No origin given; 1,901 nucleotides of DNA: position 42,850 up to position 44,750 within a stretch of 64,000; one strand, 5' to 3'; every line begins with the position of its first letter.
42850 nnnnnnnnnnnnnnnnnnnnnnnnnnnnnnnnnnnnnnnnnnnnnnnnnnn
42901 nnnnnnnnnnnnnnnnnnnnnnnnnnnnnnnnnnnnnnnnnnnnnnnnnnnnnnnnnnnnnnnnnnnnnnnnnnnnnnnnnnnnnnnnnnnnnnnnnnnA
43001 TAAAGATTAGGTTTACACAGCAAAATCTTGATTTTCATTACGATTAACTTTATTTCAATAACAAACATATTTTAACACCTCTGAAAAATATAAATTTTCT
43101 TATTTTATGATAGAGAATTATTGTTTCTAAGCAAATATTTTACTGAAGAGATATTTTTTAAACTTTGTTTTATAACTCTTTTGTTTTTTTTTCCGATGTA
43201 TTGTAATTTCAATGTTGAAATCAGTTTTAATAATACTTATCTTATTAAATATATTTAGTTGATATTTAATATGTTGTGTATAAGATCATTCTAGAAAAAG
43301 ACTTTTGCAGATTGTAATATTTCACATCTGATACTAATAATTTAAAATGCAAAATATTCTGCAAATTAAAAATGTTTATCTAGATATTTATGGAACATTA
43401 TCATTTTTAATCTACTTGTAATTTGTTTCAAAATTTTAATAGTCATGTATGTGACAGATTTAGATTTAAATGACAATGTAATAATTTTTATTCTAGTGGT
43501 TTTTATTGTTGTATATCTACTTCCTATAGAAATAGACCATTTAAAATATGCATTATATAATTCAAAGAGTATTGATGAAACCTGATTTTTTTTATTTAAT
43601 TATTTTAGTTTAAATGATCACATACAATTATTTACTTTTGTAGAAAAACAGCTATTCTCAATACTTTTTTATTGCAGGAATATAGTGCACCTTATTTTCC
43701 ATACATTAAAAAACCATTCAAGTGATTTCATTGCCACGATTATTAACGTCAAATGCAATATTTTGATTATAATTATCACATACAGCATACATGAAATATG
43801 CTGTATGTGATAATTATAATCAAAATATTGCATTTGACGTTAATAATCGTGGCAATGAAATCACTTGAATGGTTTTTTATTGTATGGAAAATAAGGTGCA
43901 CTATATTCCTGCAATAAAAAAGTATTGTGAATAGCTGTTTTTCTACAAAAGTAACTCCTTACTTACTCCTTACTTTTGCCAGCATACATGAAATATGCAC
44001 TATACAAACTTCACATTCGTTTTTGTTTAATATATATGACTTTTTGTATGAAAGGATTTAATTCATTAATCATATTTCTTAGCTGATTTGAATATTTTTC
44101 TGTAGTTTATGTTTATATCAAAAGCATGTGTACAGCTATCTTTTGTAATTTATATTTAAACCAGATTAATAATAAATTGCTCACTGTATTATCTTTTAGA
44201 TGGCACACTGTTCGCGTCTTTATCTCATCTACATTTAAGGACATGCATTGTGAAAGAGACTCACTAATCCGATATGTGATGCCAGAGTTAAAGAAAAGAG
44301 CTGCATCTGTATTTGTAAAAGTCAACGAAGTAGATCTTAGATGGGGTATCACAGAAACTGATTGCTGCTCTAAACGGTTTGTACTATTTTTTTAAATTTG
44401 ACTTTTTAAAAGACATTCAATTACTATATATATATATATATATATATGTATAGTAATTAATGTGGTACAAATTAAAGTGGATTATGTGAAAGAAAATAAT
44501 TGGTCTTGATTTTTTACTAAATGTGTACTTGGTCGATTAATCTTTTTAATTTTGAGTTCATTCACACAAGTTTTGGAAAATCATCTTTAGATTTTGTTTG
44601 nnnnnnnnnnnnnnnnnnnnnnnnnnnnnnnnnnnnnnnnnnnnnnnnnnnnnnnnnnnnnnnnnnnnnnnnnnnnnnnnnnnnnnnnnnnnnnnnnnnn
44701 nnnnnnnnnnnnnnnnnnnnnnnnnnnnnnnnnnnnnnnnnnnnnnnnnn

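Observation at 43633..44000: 320-bp near-perfect palindrome about 250 bp upstream of the first DUF4062 exon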

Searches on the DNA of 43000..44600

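Call 28: search_rna_families(source=window, start=43000, end=44600, threshold=evalue, max_evalue=1)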
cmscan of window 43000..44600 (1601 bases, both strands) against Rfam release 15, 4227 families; matches with E-value up to 1: 15.
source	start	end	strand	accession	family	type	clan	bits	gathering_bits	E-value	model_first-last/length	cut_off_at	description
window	43744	43842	+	RF03633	mir-5882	Gene; miRNA;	-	44.6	95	7.3e-07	1-77/77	no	mir-5882 microRNA precursor family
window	43744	43842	-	RF03633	mir-5882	Gene; miRNA;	-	44.6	95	7.3e-07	1-77/77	no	mir-5882 microRNA precursor family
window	43759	43827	-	RF04275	mir-2733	Gene; miRNA;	CL00142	41.7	72.9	5.8e-07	1-81/81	no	mir-2733 microRNA precursor family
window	43759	43827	+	RF04275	mir-2733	Gene; miRNA;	CL00142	41.6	72.9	6.4e-07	1-81/81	no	mir-2733 microRNA precursor family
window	43752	43834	-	RF04010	mir-3003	Gene; miRNA;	-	40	70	1.8e-05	1-76/76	no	mir-3003 microRNA precursor family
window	43754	43832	+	RF03320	mir-1743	Gene; miRNA;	-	39.5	100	6e-06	1-79/79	no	mir-1743 microRNA precursor family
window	43754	43832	-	RF03320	mir-1743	Gene; miRNA;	-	39.4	100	6.1e-06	1-79/79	no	mir-1743 microRNA precursor family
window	43749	43837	+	RF04140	mir-3118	Gene; miRNA;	-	39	89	5.8e-06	1-76/76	no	mir-3118 microRNA precursor family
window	43756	43830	+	RF04010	mir-3003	Gene; miRNA;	-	37.6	70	7.3e-05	1-76/76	no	mir-3003 microRNA precursor family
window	43754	43831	-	RF03750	mir-2489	Gene; miRNA;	-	34.5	100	2.3e-05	1-95/95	no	mir-2489 microRNA precursor family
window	43729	43849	+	RF03860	MIR1520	Gene; miRNA;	CL00145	33.5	53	0.015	1-122/122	no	MIR1520 microRNA precursor family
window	43760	43824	-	RF04273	MIR827_2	Gene; miRNA;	CL00143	31.6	67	0.0045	1-89/89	no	MIR827_2 microRNA precursor family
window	43754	43832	+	RF04270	mir-743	Gene; miRNA;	CL00136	31.4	67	0.0004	1-75/75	no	mir-743 microRNA precursor family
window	43737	43857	-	RF03860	MIR1520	Gene; miRNA;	CL00145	31.3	53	0.043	1-122/122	no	MIR1520 microRNA precursor family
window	44414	44464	+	RF04154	mir-1277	Gene; miRNA;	-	22.9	81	0.26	1-78/78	no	mir-1277 microRNA precursor family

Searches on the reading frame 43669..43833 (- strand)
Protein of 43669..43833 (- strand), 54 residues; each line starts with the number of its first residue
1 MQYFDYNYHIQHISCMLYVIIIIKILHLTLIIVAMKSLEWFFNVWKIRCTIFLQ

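Call 20: find_encoding_contigs(protein=window:43669-43833:-, flank=10000, max_places=10)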
Protein window:43669-43833:- (54 aa): no gene with exactly this product is on record in the collection.

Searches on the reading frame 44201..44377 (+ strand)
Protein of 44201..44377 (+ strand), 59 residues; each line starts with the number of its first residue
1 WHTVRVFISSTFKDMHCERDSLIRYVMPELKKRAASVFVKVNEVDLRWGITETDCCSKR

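Call 10: search_protein_families(library=pfam, proteins=[window:44201-44377:+], max_evalue=0.01)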
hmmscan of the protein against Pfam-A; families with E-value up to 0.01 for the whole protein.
window:44201-44377:+ (59 aa): 1 family
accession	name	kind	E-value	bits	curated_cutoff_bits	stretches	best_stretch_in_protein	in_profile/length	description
PF13271.11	DUF4062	-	1.2e-05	25.8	24.7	1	5-27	1-23/82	Domain of unknown function (DUF4062)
